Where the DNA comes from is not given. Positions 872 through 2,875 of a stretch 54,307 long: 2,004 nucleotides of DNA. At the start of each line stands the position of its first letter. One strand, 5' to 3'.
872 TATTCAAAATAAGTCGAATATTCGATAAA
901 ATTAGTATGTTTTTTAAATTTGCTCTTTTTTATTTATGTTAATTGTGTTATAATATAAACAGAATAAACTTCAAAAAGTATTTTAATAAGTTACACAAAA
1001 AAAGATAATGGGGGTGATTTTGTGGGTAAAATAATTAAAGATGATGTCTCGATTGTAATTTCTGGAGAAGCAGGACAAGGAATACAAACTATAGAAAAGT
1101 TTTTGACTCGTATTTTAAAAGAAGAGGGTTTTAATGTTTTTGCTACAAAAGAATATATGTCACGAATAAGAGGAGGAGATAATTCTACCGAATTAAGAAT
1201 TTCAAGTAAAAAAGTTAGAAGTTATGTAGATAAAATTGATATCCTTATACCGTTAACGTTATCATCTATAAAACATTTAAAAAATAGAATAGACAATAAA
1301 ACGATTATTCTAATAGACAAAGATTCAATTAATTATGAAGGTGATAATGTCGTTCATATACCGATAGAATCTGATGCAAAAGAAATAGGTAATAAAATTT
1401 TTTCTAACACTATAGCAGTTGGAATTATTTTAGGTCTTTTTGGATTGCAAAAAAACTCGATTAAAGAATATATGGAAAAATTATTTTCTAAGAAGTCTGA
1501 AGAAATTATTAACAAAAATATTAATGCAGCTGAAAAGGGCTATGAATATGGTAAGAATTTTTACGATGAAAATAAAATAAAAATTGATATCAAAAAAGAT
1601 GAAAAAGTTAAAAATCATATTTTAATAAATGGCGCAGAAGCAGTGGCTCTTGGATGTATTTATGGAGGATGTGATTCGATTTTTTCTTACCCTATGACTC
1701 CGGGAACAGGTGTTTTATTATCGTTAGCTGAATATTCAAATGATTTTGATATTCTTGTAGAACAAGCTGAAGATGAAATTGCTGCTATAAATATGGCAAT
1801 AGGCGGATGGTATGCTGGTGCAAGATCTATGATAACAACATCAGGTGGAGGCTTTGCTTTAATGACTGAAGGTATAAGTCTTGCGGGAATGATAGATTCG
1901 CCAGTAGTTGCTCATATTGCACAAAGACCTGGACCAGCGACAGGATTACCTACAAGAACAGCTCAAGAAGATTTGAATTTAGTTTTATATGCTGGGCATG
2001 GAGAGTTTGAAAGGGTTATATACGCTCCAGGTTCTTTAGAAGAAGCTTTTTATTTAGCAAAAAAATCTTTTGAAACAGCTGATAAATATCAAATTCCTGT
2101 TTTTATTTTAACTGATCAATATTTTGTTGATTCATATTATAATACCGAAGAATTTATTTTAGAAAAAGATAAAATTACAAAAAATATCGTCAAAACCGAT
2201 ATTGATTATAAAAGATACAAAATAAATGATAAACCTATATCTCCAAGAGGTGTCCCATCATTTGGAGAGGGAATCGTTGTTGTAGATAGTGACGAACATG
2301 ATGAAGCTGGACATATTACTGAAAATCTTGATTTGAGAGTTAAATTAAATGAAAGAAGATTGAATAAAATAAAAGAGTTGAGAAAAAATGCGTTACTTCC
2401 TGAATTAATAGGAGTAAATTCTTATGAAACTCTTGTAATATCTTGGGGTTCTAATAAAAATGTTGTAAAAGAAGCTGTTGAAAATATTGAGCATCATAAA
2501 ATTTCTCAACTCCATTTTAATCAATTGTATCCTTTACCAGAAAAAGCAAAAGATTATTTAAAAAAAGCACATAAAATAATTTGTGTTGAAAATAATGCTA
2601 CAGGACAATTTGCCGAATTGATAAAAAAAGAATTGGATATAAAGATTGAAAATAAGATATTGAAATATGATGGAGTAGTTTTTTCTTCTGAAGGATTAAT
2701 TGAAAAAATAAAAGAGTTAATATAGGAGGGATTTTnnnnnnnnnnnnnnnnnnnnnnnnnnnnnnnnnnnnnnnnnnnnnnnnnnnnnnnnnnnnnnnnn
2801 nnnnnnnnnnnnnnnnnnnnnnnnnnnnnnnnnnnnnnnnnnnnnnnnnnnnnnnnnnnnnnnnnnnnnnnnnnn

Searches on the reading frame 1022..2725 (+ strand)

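Call 51: search_protein_families(library=pfam, proteins=[window:1022-2725:+], max_evalue=0.00001)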
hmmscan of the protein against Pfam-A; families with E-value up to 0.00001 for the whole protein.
window:1022-2725:+ (567 aa): 2 families
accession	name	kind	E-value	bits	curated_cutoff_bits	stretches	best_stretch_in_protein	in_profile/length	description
PF01855.24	POR_N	-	8.9e-52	176.6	27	1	211-437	2-223/231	Pyruvate flavodoxin/ferredoxin oxidoreductase, thiamine diP-bdg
PF01558.24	POR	-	2.1e-32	113.1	27.4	1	17-175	1-173/173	Pyruvate ferredoxin/flavodoxin oxidoreductase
